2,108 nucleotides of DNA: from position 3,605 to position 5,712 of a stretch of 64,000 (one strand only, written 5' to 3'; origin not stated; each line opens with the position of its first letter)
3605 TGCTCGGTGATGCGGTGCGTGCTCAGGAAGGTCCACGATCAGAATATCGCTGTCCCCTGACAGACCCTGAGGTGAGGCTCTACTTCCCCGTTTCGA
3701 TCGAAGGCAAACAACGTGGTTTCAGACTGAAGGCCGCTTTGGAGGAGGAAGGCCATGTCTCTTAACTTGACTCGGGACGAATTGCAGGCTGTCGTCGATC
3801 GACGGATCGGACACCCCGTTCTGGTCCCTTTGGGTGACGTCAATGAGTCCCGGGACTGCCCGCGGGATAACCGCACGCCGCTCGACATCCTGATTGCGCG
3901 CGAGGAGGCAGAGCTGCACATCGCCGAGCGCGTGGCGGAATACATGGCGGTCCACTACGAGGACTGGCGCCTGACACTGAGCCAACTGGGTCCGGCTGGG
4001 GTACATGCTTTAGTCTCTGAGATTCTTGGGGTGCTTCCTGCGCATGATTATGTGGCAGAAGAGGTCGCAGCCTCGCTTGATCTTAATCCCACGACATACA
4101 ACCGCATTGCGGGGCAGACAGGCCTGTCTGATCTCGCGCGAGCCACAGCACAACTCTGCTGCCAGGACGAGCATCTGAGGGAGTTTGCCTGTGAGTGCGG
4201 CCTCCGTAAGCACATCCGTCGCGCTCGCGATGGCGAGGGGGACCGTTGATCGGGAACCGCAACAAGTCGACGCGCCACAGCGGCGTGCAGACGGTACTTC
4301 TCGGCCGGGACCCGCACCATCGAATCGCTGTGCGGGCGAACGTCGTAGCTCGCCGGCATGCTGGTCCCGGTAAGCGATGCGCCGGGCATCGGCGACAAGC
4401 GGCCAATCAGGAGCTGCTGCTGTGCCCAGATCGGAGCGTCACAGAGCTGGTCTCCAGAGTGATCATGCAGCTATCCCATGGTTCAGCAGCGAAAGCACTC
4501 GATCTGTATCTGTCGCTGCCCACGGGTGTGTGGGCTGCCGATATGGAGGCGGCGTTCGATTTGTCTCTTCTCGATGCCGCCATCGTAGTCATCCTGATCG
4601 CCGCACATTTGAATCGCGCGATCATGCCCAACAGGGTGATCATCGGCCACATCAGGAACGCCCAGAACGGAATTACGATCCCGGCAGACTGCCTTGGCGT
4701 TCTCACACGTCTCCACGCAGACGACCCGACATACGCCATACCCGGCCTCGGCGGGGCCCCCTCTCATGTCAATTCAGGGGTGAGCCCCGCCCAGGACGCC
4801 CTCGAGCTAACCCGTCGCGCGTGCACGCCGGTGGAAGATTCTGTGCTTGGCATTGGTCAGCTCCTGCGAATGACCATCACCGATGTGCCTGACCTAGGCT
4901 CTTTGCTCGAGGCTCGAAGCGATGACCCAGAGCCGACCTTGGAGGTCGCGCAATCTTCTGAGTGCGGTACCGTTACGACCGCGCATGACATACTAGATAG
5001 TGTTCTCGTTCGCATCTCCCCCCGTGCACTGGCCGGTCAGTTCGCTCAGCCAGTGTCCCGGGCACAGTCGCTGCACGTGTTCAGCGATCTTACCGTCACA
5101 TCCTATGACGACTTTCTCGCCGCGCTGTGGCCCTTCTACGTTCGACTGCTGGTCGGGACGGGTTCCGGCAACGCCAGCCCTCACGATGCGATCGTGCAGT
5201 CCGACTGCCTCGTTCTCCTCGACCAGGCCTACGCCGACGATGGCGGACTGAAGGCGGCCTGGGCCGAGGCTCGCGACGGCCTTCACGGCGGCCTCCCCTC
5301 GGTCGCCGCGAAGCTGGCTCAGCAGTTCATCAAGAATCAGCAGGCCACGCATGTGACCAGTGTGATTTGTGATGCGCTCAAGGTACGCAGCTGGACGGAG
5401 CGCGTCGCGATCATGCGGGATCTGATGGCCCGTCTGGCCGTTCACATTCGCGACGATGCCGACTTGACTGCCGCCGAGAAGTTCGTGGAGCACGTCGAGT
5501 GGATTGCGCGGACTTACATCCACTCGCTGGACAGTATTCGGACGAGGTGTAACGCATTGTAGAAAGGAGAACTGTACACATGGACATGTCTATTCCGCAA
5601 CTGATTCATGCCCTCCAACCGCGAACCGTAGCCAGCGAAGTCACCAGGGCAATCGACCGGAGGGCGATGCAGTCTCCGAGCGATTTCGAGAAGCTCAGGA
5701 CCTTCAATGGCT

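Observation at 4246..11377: Five paralogous proteins sharing a ~60-80-aa C-terminal module, clustered around the ATPase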

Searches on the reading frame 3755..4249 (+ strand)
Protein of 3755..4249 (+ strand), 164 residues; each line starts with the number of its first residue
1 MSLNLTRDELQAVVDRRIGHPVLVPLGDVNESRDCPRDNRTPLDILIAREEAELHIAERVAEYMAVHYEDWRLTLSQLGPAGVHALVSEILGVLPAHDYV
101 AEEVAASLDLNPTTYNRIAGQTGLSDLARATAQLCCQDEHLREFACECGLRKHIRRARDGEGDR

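Call 3: search_protein_families(library=pfam, proteins=[window:3755-4249:+], max_evalue=0.1)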
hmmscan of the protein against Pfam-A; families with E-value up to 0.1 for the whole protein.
window:3755-4249:+ (164 aa): 0 families

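Call 6: search_protein_families(library=ncbifam, proteins=[window:3755-4249:+], max_evalue=0.1)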
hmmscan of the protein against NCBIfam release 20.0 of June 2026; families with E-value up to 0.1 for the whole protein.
window:3755-4249:+ (164 aa): 0 families

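Call 7: search_protein_families(library=padloc, proteins=[window:3755-4249:+], max_evalue=0.1)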
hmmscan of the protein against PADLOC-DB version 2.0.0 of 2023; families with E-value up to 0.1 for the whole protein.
window:3755-4249:+ (164 aa): 0 families

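Call 8: search_protein_families(library=phrogs, proteins=[window:3755-4249:+], max_evalue=0.1)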
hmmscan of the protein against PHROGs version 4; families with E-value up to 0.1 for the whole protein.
window:3755-4249:+ (164 aa): 0 families

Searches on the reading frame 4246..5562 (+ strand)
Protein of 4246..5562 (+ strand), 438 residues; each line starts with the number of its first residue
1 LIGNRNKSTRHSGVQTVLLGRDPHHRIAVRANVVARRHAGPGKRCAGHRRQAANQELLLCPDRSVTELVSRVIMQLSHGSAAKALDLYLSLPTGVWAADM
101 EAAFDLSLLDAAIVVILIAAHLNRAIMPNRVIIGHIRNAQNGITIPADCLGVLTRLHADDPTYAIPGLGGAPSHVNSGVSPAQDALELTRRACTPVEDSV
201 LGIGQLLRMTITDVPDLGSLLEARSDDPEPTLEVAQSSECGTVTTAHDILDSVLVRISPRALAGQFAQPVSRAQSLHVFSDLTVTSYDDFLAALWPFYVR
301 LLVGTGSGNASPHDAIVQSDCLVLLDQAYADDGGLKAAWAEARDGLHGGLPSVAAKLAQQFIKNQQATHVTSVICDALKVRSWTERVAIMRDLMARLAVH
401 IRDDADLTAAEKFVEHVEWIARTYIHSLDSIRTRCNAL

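Call 3: search_protein_families(library=pfam, proteins=[window:4246-5562:+], max_evalue=0.1)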
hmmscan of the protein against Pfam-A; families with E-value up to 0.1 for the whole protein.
window:4246-5562:+ (438 aa): 0 families

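Call 6: search_protein_families(library=ncbifam, proteins=[window:4246-5562:+], max_evalue=0.1)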
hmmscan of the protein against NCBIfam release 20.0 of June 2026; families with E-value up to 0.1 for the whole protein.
window:4246-5562:+ (438 aa): 0 families

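Call 7: search_protein_families(library=padloc, proteins=[window:4246-5562:+], max_evalue=0.1)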
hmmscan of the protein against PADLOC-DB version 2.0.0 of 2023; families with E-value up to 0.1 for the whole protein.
window:4246-5562:+ (438 aa): 0 families

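Call 8: search_protein_families(library=phrogs, proteins=[window:4246-5562:+], max_evalue=0.1)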
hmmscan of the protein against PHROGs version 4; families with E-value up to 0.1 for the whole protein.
window:4246-5562:+ (438 aa): 0 families

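Call 65: search_solved_structures(query=A5, max_evalue=10, show_alignments=3)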
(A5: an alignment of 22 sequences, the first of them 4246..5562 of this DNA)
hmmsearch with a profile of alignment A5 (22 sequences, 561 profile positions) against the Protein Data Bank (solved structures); distinct sequences matched with E-value up to 10: 42.
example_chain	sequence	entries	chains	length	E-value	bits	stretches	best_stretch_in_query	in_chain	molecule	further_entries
1z0c_A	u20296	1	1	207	7.6e-09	37.7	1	9-210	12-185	Putative protease La homolog type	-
1z0e_A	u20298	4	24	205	1.4e-08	36.8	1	9-210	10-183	Putative protease La homolog type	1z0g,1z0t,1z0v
1z0w_A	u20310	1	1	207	1.5e-08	36.7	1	9-210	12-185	Putative protease La homolog type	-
1z0b_A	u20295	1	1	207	1.9e-08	36.4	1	9-210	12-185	Putative protease La homolog type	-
1xhk_A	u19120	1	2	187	1.1e-07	33.8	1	57-169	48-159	Putative protease La homolog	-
2x36_A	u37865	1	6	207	1.3e-06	30.3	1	102-170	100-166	LON PROTEASE HOMOLOG, MITOCHONDRIAL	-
6wys_A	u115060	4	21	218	1.4e-06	30.2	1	102-170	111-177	Lon protease homolog, mitochondrial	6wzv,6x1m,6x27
7krz_A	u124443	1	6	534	8.8e-06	27.5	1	102-170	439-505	Lon protease homolog, mitochondrial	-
7ksm_A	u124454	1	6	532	8.8e-06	27.5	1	102-170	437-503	Lon protease homolog, mitochondrial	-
7ksl_C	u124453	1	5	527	8.8e-06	27.5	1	102-170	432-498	Lon protease homolog, mitochondrial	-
22ib_A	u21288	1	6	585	9.4e-06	27.4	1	102-170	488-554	Lon protease homolog, mitochondrial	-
7nfy_A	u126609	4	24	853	1e-05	27.3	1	102-170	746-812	Lon protease homolog, mitochondrial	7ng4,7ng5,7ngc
31ep_A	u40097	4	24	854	1.1e-05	27.3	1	102-170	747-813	Lon protease homolog, mitochondrial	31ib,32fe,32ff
9cc0_A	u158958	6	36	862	1.1e-05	27.3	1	102-170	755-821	Lon protease homolog, mitochondrial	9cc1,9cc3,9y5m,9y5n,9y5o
8ovf_A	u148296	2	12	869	1.1e-05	27.3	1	102-170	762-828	Lon protease homolog, mitochondrial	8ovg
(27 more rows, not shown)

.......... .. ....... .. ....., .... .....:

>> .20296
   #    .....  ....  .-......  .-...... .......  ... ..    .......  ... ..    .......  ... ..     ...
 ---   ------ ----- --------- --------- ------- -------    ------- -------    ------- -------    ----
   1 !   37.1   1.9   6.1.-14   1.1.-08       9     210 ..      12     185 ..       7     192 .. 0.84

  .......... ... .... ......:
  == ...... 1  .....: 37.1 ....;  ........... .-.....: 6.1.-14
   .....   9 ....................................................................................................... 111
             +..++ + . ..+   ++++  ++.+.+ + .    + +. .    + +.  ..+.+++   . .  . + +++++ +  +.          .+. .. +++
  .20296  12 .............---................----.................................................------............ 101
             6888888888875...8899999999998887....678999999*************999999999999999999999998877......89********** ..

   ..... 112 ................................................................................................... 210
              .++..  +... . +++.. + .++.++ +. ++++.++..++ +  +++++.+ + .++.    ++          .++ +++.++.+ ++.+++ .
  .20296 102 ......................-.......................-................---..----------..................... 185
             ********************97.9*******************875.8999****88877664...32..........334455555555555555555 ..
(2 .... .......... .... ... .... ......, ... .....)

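Call 68: predict_structure(alignment_id=A5)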
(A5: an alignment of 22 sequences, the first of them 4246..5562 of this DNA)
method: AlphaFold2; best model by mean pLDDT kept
length: 438 residues; sequences in the alignment: 22
mean_pLDDT: 72.3   pTM: 0.48
mean pLDDT of the five models: 72.3, 70.6, 69.6, 68.4, 64.0
residues with pLDDT >= 90: 106; 70-90: 181; 50-70: 57; < 50: 94
segments of 3 or more residues with pLDDT < 50: 1-8, 139-141, 160-242
pLDDT, mean of each block of 10 residues (from residue 1): 44 84 80 82 59 74 79 71 81 72 81 87 77 67 58 60 34 30 33 31 35 39 37 34 74 90 90 89 96 95 84 89 97 97 95 97 93 88 90 86 69 85 75 72
secondary structure, 60 per line:
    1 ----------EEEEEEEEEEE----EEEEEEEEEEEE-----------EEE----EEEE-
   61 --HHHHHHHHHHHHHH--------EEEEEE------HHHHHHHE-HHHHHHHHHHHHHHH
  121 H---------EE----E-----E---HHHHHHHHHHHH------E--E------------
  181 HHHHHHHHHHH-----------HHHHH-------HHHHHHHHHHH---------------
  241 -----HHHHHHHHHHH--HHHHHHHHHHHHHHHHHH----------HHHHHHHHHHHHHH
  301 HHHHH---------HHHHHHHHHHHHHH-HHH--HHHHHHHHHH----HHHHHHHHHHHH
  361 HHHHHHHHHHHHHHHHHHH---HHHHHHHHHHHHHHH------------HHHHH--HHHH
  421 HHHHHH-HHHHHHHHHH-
elements in order: E11-21 E26-37 E49-51 E56-59 H63-76 E85-90 H97-103 H106-121 H147-158 H181-191 H203-207 H215-225 H246-256 H259-276 H287-305 H315-328 H335-344 H349-379 H383-397 H410-414 H417-426 H428-437

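Call 70: fold_search(model_id=the predicted structure, library=pdb)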
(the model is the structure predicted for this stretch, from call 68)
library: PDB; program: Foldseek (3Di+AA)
matches with E <= 10: 93; with E <= 0.001: 0
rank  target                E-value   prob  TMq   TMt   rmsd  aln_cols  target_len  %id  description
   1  6umm_B                5.2e-01  0.08  0.11  0.11  23.0       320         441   12  A complete structure of the ESX-3 translocon complex (released 2019-10-23)
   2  8gm4_A                6.0e-01  0.06  0.14  0.13  24.0       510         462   10  Functional construct of the Eukaryotic elongation factor 2 kinase bound to an ATP-competitive inhibitor (released 2023-05-31)
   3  8fny_C                8.0e-01  0.04  0.13  0.12  22.6       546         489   11  Nucleotide-bound structure of a functional construct of eukaryotic elongation factor 2 kinase. (released 2023-05-03)
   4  8fny_A                8.4e-01  0.04  0.13  0.12  23.9       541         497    9  Nucleotide-bound structure of a functional construct of eukaryotic elongation factor 2 kinase. (released 2023-05-03)
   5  8gm5_A                8.4e-01  0.04  0.12  0.11  23.6       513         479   10  Functional construct of the Eukaryotic elongation factor 2 kinase bound to Calmodulin, ADP and to the A-484954 inhibit (released 2023-05-31)
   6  3h9p_C                1.2e+00  0.04  0.09  0.13  18.6       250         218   13  Crystal structure of putative triphosphoribosyl-dephospho-coA synthase from Archaeoglobus fulgidus (released 2009-05-19)
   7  9yfu_R                1.4e+00  0.08  0.10  0.13  27.7       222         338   10  Structure of GPR61 bound to inverse agonist compound 15 (released 2026-03-25)
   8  7shq_A                1.4e+00  0.03  0.11  0.11  24.1       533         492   10  Structure of a functional construct of eukaryotic elongation factor 2 kinase in complex with calmodulin. (released 2022-04-06)
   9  3wu6_A                1.7e+00  0.60  0.19  0.40   6.0       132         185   12  Oxidized E.coli Lon Proteolytic domain (released 2014-11-12)
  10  7e58_A                1.8e+00  0.05  0.11  0.09  32.4       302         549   11  interferon-inducible anti-viral protein 2 (released 2021-05-05)
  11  6sgx_C                1.8e+00  0.04  0.11  0.11  23.3       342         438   11  Structure of protomer 1 of the ESX-3 core complex (released 2019-10-09)
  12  3wu3_A                2.7e+00  0.38  0.19  0.38   5.4       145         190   11  Reduced-form structure of E.coli Lon Proteolytic domain (released 2014-11-12)
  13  2rlo_MODEL_1_A        2.7e+00  0.03  0.05  0.15  15.4       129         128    8  Split PH domain of PI3-kinase enhancer (released 2008-04-29)
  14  8x3e                  2.9e+00  0.06  0.12  0.12  13.2       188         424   13  CYP725A4-Taxa-4,11-diene complex (released 2024-08-14)
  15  8x1w                  2.9e+00  0.06  0.13  0.13  17.6       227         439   12  CYP725A4 apo structure (released 2024-08-14)
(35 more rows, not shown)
